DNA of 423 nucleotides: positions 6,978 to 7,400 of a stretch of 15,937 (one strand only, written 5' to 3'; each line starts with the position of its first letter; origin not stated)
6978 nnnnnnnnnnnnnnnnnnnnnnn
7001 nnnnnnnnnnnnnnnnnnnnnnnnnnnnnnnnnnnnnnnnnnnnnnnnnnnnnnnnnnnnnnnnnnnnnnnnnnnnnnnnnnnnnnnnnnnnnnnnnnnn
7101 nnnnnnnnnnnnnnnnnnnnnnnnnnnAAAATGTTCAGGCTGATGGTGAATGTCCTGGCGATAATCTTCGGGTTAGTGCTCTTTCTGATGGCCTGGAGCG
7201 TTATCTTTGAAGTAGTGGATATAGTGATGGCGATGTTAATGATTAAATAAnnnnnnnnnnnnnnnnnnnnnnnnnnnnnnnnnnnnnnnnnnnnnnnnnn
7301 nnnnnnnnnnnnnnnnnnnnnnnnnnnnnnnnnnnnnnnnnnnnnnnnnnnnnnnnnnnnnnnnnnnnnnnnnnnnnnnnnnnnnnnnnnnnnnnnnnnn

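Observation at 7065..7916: Consensus-promoter operon encoding two tiny hydrophobic peptides (39 and 20 aa) and a secreted protein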

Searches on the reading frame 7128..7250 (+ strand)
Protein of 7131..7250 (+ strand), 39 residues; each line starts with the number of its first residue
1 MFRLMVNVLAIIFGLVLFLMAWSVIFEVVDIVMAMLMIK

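Call 7: search_protein_families(library=phrogs, proteins=[window:7131-7250:+], max_evalue=0.01)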
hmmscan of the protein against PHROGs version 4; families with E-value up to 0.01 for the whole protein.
window:7131-7250:+ (39 aa): 0 families

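Call 13: find_encoding_contigs(protein=window:7131-7250:+, flank=5000, max_places=10)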
Protein window:7131-7250:+ (39 aa): no gene with exactly this product is on record in the collection.

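Call 35: search_protein_families(library=pfam, proteins=[window:7131-7247:+], max_evalue=10)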
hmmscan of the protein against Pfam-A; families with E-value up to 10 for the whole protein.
seq(39 aa): 1 family
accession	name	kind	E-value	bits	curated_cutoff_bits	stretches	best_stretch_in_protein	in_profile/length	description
PF10857.13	DUF2701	-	0.99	9.9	25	1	4-32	3-31/63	Protein of unknown function (DUF2701)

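Call 36: search_protein_families(library=ncbifam, proteins=[window:7131-7247:+], max_evalue=10)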
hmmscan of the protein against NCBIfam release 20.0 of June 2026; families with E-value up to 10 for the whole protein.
seq(39 aa): 0 families

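Call 69: find_homologous_proteins(query=window:7128-7247:+, max_evalue=1)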
Query seq(40 aa) (40 aa): 21 proteins with E <= 1 among 21 candidates.
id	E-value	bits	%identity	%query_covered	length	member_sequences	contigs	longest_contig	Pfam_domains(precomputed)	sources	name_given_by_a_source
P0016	1.1e-12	63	97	98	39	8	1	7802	-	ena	-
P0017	3.7e-12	61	93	100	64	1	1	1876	-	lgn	-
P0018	7.9e-12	60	90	98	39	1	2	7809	-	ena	-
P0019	8.9e-12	60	90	98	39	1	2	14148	-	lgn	-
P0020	1.7e-11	59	87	98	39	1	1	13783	-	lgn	-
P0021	2.1e-11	59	90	98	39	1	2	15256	-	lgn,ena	-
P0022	2.3e-11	59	87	98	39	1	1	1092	-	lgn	-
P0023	2.4e-11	59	90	98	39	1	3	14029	-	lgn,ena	-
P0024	2.6e-11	59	87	98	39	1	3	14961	-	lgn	-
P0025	2.9e-11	59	87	98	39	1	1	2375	-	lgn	-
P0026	2.9e-11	59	90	98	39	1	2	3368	-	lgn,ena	-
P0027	1.3e-10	57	87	98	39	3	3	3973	-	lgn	-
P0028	2.3e-10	56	92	90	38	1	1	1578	-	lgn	-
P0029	4.6e-10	55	79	98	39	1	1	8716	-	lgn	-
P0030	4.9e-10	55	85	98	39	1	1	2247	-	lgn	-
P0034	1.2e-7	48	69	98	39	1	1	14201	-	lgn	-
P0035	1.6e-6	44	72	98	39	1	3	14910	-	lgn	-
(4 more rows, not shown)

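Call 71: find_encoding_contigs(protein=P0021, flank=10000, max_places=4)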
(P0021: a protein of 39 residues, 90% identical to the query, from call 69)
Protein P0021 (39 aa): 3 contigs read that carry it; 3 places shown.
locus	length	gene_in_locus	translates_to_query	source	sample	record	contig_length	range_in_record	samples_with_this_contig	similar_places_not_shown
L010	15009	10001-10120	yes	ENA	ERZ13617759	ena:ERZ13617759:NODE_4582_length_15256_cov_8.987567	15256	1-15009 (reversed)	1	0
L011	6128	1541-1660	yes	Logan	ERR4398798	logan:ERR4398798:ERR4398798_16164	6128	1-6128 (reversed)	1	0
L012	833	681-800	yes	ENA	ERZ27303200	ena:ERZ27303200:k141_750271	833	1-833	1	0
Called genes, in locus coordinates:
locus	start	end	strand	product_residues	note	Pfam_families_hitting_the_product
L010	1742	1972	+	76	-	-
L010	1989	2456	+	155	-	-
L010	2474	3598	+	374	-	-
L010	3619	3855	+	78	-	-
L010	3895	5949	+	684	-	-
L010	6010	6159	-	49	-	-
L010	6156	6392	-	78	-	-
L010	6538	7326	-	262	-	PF21821:Dit_like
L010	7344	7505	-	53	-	-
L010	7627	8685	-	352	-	PF03864:Phage_cap_E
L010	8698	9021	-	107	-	-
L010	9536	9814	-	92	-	-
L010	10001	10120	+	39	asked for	-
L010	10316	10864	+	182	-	-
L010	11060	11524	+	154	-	-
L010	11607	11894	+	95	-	-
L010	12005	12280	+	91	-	-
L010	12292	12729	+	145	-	-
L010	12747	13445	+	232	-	PF08346:AntA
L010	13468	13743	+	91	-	PF13384:HTH_23 (weak)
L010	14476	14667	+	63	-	-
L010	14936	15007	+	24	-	?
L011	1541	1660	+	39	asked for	-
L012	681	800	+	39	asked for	-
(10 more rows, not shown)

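Call 72: find_encoding_contigs(protein=P0034, flank=10000, max_places=4)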
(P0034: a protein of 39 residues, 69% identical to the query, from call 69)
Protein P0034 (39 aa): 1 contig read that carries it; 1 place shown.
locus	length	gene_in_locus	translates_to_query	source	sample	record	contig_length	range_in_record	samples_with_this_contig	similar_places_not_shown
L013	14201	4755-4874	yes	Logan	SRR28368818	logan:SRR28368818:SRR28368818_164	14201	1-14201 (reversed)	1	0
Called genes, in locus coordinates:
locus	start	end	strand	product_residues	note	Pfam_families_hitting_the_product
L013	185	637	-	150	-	-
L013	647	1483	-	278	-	PF21821:Dit_like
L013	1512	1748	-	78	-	-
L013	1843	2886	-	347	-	PF03864:Phage_cap_E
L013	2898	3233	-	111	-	-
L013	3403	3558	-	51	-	-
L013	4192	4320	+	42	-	-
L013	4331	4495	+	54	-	-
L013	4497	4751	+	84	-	-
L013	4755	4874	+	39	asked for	-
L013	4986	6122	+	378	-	PF05265:DUF723, PF14311:DUF4379 (faint), PF05265:DUF723, PF10544:T5orf172 (weak), PF13455:MUG113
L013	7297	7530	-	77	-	-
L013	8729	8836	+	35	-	-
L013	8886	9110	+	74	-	-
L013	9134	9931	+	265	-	-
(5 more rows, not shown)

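Call 73: find_encoding_contigs(protein=P0035, flank=10000, max_places=4)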
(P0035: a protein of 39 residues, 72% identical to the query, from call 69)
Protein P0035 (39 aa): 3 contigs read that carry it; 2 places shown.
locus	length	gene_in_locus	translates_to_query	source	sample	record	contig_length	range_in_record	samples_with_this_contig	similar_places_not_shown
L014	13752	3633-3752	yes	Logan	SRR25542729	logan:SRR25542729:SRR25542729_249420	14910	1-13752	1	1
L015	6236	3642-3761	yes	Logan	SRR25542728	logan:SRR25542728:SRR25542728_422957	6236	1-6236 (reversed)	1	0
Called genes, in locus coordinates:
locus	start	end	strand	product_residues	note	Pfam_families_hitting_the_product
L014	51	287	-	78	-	-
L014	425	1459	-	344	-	PF03864:Phage_cap_E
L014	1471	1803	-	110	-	-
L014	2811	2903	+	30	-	-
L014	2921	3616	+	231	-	-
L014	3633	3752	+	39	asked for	-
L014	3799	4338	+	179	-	-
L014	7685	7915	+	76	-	-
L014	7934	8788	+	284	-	-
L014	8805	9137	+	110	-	-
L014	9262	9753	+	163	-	-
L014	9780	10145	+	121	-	-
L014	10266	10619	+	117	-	-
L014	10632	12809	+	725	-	PF20155:TMP_3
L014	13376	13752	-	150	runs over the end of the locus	-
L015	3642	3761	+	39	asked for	-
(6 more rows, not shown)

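Call 81: search_protein_families(library=pfam, proteins=[L010:2474-3598:+, L014:7934-8788:+], max_evalue=0.1)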
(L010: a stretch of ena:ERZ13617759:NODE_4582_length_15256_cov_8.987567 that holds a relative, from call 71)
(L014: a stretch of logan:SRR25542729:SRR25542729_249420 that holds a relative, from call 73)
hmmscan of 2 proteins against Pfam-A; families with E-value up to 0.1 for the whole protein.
L010:2474-3598:+ (374 aa): 1 family
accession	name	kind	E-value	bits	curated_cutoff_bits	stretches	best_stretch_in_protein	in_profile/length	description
PF08820.15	DUF1803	-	0.017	15.6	32.2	1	102-127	35-60/91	Domain of unknown function (DUF1803)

L014:7934-8788:+ (284 aa): 3 families
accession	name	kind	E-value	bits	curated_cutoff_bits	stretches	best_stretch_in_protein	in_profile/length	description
PF13730.12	HTH_36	-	0.00062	20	25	1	19-77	2-55/55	Helix-turn-helix domain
PF01726.22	LexA_DNA_bind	-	0.0095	16.1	23.7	1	31-80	15-59/65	LexA DNA binding domain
PF22665.2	DUF6293_C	-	0.023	15.6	27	0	31-83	36-83/101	DUF6293 C-terminal winged helix domain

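Call 84: search_protein_families(library=padloc, proteins=[window:7131-7247:+], max_evalue=1)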
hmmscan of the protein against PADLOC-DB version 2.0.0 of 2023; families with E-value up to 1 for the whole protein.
seq(39 aa): 0 families

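Call 97: find_encoding_contigs(protein=P0029, flank=10000, max_places=3)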
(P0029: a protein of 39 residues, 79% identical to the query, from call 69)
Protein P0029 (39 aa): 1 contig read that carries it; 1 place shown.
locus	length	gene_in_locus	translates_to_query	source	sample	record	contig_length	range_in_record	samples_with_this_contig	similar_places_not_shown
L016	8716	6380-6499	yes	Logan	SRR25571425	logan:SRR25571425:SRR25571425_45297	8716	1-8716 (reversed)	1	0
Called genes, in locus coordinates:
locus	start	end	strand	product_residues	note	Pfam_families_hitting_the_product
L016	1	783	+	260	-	?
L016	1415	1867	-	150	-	-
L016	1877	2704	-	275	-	PF21821:Dit_like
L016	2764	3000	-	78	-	-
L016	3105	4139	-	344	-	PF03864:Phage_cap_E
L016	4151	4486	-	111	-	-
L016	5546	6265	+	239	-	-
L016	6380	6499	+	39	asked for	-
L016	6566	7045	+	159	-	-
